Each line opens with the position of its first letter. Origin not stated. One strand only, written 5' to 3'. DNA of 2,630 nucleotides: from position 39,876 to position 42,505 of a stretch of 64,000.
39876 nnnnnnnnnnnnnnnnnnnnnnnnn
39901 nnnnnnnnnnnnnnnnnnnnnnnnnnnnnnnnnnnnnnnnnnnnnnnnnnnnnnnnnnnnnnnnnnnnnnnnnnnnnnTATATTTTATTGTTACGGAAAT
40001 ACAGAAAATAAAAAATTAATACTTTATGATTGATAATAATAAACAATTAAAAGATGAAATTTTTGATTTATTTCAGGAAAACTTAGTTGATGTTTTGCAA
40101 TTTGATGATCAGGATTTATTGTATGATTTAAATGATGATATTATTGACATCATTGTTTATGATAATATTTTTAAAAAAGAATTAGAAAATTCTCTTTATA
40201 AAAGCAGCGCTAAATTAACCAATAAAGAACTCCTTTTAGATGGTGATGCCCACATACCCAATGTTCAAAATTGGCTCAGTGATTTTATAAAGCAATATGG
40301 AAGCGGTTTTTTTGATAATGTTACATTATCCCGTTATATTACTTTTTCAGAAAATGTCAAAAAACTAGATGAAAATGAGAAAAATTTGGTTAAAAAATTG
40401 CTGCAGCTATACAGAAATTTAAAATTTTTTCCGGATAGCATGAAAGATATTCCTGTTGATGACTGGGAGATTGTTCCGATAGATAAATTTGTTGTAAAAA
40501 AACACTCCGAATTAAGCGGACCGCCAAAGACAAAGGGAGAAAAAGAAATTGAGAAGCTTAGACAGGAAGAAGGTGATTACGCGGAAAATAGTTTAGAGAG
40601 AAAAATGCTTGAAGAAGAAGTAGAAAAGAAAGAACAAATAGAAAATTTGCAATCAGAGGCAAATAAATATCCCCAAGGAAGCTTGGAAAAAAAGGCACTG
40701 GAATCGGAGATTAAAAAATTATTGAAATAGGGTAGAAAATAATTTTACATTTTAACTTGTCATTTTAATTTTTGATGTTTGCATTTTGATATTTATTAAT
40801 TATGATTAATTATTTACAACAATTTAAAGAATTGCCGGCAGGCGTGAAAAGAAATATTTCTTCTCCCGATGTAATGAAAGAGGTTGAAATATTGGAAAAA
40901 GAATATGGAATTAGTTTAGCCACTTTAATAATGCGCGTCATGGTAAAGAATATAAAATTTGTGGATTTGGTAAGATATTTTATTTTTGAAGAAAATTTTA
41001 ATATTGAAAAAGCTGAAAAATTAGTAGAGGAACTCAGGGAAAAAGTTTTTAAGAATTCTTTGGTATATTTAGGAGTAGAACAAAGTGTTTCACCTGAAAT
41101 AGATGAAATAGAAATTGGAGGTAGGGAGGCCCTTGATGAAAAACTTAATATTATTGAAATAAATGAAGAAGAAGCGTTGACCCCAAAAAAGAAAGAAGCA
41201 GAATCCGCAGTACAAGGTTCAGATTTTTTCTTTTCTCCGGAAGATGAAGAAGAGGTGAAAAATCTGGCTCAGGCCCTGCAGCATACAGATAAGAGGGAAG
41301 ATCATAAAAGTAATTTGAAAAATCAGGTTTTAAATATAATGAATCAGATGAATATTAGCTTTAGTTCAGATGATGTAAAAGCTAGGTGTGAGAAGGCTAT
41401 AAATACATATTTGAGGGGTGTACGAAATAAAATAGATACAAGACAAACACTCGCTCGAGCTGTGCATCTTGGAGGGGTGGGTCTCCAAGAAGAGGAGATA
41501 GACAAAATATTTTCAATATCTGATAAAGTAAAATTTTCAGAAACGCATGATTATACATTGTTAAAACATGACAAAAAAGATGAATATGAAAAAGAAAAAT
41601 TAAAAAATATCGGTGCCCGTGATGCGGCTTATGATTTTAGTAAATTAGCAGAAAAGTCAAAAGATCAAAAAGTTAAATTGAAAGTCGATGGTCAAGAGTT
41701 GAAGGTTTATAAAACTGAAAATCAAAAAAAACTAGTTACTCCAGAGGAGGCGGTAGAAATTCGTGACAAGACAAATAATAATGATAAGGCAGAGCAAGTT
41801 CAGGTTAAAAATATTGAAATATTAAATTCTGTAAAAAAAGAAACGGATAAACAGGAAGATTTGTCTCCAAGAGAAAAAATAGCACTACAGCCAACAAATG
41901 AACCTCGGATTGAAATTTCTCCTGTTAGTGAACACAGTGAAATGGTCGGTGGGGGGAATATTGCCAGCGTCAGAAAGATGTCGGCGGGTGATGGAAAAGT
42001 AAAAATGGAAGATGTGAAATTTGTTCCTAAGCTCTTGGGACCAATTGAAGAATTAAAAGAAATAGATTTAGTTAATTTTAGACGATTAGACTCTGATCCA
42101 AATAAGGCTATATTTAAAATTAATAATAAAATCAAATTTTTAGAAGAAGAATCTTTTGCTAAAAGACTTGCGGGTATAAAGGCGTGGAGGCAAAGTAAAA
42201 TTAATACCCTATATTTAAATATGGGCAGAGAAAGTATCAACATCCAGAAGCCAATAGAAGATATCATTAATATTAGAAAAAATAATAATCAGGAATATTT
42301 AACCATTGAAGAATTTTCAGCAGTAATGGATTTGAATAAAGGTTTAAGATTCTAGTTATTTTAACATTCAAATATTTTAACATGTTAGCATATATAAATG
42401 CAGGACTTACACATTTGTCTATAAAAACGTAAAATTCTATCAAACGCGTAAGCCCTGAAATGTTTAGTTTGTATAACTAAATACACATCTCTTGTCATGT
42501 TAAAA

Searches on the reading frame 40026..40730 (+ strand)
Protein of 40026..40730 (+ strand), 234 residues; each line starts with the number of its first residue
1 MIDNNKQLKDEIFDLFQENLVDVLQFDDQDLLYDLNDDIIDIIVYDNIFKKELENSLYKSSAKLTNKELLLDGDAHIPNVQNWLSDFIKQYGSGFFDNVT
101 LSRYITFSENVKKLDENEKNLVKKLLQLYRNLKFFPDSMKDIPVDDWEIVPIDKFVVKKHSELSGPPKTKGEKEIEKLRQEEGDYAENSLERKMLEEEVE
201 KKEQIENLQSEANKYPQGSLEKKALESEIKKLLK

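Call 9: search_protein_families(library=pfam, proteins=[window:40026-40730:+], max_evalue=0.01)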
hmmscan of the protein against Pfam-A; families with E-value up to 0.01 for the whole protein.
window:40026-40730:+ (234 aa): 0 families

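Call 55: search_protein_families(library=pfam, proteins=[window:40026-40730:+], max_evalue=5)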
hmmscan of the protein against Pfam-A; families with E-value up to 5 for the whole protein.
window:40026-40730:+ (234 aa): 2 families
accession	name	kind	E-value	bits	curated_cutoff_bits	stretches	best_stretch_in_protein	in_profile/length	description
PF16312.10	Oberon_cc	-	0.02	15.3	28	1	177-233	73-129/129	Coiled-coil region of Oberon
PF08246.17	Inhibitor_I29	-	0.2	12.4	24.4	1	82-118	3-36/59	Cathepsin propeptide inhibitor domain (I29)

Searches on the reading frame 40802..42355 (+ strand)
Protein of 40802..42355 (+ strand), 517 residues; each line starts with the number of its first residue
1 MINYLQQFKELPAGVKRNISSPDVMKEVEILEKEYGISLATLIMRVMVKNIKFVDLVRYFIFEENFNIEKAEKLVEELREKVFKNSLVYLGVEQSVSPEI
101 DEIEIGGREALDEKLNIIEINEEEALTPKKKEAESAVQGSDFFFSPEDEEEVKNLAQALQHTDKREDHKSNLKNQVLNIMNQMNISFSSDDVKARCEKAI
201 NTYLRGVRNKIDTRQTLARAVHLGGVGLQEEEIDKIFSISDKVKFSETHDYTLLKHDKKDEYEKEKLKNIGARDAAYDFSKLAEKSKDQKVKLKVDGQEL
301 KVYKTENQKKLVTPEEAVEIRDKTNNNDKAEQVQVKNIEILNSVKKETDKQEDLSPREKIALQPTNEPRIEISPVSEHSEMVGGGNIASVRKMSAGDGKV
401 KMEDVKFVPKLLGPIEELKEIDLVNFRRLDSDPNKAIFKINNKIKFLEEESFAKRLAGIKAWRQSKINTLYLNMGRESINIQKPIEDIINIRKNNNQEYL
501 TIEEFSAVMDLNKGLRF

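Call 10: search_protein_families(library=pfam, proteins=[window:40802-42355:+], max_evalue=0.01)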
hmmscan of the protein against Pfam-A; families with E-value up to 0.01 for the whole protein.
window:40802-42355:+ (517 aa): 0 families

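Call 55: search_protein_families(library=pfam, proteins=[window:40802-42355:+], max_evalue=5)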
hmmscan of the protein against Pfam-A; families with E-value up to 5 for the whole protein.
window:40802-42355:+ (517 aa): 3 families
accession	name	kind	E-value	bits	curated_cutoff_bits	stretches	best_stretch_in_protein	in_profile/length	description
PF09435.16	DUF2015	-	0.09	13.6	27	1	155-189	16-50/79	Fungal protein of unknown function (DUF2015)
PF09682.15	Phage_holin_6_1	-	0.15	12.9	24.9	1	156-201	51-97/101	Bacteriophage holin of superfamily 6 (Holin_LLH)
PF24471.1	KH_DEAH11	-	0.23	11.6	27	0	277-312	24-59/70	DEAH11-like, KH-domain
